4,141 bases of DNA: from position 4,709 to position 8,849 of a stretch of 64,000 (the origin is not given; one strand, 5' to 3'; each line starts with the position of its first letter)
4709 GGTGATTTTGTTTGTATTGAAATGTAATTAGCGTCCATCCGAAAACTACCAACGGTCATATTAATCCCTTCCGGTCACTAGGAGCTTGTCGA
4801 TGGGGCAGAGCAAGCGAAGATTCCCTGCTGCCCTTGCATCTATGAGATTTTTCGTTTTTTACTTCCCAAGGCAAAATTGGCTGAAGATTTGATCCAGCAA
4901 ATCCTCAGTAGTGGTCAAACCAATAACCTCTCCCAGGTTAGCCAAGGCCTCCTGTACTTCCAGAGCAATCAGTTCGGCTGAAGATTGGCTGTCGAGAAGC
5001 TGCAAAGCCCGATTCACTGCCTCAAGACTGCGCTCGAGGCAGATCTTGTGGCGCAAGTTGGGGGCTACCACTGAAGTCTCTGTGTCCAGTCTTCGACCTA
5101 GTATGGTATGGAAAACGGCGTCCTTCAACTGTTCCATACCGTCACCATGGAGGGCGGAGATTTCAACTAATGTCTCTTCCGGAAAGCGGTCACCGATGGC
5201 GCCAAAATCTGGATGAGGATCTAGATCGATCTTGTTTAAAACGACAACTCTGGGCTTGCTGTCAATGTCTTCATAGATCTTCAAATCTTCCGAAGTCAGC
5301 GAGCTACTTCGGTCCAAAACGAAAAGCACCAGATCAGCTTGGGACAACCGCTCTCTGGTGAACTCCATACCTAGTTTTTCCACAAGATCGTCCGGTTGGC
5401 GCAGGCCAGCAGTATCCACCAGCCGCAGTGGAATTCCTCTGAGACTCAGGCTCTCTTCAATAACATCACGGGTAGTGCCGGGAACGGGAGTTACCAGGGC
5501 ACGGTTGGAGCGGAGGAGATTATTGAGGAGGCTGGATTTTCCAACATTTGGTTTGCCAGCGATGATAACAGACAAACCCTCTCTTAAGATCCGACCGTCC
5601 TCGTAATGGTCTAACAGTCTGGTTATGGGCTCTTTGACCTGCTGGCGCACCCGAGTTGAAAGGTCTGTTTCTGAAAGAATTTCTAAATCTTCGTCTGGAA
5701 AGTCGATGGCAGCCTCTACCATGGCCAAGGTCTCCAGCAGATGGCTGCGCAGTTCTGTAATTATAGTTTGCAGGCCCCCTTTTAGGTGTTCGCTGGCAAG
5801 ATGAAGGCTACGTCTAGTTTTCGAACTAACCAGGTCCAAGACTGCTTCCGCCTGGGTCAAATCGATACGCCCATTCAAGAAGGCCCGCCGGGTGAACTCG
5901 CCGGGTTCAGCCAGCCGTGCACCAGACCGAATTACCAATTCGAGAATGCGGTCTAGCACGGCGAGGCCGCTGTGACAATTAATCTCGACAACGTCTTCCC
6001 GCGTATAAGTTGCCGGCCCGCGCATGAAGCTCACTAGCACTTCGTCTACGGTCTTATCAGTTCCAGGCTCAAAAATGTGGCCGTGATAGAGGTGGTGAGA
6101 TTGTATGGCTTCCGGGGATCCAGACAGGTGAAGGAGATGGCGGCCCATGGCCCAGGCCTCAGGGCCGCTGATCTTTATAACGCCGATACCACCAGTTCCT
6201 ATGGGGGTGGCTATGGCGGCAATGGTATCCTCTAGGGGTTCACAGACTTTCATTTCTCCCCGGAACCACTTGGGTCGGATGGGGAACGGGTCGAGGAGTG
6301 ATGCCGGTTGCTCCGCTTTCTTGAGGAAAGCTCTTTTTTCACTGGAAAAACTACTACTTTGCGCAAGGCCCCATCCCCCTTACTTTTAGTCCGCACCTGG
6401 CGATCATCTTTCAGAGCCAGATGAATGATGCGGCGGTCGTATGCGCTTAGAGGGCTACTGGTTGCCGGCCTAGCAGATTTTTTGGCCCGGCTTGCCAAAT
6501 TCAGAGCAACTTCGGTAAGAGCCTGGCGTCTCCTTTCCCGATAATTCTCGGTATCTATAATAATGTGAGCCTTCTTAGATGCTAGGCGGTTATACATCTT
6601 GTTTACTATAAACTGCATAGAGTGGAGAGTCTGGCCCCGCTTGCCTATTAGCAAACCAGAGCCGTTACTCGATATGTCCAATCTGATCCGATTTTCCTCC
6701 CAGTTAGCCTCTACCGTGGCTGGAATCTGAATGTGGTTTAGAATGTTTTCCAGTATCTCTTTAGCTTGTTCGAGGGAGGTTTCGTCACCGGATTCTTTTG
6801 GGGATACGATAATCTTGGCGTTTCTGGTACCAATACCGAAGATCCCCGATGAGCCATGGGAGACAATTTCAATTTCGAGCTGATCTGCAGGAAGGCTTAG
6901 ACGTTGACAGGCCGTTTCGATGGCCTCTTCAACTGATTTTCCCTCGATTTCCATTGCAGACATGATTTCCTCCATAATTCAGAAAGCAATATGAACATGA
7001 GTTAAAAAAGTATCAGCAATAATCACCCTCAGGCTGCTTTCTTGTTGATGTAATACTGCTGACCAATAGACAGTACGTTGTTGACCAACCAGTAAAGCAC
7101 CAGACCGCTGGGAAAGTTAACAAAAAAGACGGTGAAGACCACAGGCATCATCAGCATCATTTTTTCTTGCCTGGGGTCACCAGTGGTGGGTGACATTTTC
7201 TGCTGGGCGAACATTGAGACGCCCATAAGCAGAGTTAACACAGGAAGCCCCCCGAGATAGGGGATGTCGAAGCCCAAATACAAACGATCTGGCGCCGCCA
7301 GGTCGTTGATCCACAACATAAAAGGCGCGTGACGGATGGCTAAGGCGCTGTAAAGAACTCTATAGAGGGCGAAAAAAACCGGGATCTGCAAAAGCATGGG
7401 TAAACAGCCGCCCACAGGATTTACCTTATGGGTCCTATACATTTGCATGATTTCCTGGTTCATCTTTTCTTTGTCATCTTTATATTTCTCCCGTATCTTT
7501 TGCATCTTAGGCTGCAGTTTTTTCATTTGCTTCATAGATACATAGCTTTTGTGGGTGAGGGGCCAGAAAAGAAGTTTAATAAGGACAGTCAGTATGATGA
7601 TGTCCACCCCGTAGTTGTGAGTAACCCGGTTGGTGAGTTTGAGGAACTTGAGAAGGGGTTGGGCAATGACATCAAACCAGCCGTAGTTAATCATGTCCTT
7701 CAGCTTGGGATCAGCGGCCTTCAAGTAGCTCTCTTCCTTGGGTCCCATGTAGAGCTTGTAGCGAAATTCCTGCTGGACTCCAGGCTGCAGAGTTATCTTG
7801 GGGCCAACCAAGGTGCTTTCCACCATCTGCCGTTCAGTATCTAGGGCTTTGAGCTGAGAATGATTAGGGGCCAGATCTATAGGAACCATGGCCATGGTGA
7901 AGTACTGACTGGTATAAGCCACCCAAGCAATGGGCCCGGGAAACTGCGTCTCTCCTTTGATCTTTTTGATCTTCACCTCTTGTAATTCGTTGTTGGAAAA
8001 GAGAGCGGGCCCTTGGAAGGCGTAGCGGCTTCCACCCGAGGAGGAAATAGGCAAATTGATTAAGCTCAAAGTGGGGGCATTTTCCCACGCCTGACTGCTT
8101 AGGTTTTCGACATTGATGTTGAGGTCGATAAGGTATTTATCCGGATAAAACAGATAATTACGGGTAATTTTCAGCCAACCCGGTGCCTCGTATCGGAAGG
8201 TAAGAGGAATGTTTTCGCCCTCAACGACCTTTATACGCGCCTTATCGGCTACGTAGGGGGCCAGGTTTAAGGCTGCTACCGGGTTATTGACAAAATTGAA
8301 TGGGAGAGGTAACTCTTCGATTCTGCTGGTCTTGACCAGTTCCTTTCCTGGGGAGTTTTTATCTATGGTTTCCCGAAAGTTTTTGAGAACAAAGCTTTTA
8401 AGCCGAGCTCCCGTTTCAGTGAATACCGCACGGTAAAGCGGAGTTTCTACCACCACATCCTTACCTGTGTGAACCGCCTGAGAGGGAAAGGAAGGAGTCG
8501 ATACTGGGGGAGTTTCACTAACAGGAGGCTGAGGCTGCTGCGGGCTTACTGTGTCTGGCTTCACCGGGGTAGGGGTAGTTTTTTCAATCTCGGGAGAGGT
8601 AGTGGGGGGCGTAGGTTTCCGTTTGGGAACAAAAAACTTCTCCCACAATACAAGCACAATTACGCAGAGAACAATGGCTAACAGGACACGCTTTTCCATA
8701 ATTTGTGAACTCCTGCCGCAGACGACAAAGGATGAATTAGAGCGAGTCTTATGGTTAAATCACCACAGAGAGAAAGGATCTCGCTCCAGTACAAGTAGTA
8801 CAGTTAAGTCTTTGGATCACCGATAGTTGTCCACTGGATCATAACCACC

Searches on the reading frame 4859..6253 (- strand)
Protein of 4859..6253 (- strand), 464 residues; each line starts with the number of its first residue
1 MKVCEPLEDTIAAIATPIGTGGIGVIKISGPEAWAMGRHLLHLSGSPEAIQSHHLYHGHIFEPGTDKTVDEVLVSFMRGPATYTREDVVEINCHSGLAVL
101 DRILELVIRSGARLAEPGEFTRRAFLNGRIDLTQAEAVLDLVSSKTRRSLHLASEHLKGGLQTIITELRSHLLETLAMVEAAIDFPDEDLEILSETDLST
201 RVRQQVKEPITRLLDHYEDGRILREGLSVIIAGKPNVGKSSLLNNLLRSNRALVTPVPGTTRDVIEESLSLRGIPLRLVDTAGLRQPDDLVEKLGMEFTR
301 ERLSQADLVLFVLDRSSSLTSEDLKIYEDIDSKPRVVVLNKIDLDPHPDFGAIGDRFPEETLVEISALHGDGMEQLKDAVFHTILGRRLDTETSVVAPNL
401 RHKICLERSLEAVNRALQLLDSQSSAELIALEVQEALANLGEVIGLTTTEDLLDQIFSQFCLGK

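Call 28: search_protein_families(library=pfam, proteins=[window:4859-6253:-])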
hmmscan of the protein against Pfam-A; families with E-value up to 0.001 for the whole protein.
window:4859-6253:- (464 aa): 8 families
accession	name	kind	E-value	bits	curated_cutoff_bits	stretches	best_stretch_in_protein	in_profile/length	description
PF12631.12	MnmE_helical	-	1.3e-54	186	40.1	1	132-461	1-211/211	MnmE helical domain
PF10396.14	TrmE_N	-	8.3e-41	139.3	29.8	1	10-129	1-117/117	GTP-binding protein TrmE N-terminus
PF01926.29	MMR_HSR1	-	2.5e-26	92.4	21.9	1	229-341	2-113/113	50S ribosome-binding GTPase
PF02421.24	FeoB_N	-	9.4e-08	32.2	27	1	228-378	2-154/156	Ferrous iron transport protein B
PF00350.29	Dynamin_N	-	2.7e-07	31.2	27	0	275-339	102-165/168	Dynamin family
PF00009.33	GTP_EFTU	-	0.00024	21.2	26.5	0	301-382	88-184/188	Elongation factor Tu GTP binding domain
PF04548.22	AIG1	-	0.00077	19.3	27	0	228-330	2-107/212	AIG1 family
PF03193.22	RsgA_GTPase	-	0.00094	19.5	30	0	228-257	108-137/174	RsgA GTPase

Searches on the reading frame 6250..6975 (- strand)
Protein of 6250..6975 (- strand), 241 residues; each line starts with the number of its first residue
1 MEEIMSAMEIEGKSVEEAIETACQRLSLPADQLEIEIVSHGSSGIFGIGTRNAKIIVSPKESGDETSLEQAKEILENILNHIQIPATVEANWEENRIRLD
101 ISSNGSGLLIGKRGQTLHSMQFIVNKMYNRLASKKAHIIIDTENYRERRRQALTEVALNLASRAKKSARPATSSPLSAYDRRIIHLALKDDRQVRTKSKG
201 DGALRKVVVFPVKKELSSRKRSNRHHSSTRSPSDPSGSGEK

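Call 104: search_protein_families(library=pfam, proteins=[window:6250-6975:-], max_evalue=0.001)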
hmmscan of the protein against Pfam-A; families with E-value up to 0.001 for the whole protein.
window:6250-6975:- (241 aa): 3 families
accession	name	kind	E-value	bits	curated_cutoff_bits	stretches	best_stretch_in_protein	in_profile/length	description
PF14804.11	Jag_N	-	1.1e-18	67.9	25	1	10-58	1-49/50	Jag N-terminus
PF01424.28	R3H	-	1.9e-13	50.7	26.8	1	152-211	2-60/60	R3H domain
PF13083.13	KH_KhpA-B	-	3.2e-12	46.6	32.1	1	73-140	2-73/73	KhpA/KhpB, KH domain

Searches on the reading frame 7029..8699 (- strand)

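Call 28: search_protein_families(library=pfam, proteins=[window:7029-8699:-])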
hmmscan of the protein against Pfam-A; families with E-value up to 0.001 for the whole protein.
window:7029-8699:- (556 aa): 2 families
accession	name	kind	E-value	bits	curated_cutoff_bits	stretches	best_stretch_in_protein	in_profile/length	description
PF02096.25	60KD_IMP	-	2.6e-70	236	35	1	363-553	1-163/163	60Kd inner membrane protein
PF14849.12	YidC_periplas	-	5.7e-47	161.4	24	1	82-351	2-282/283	YidC periplasmic domain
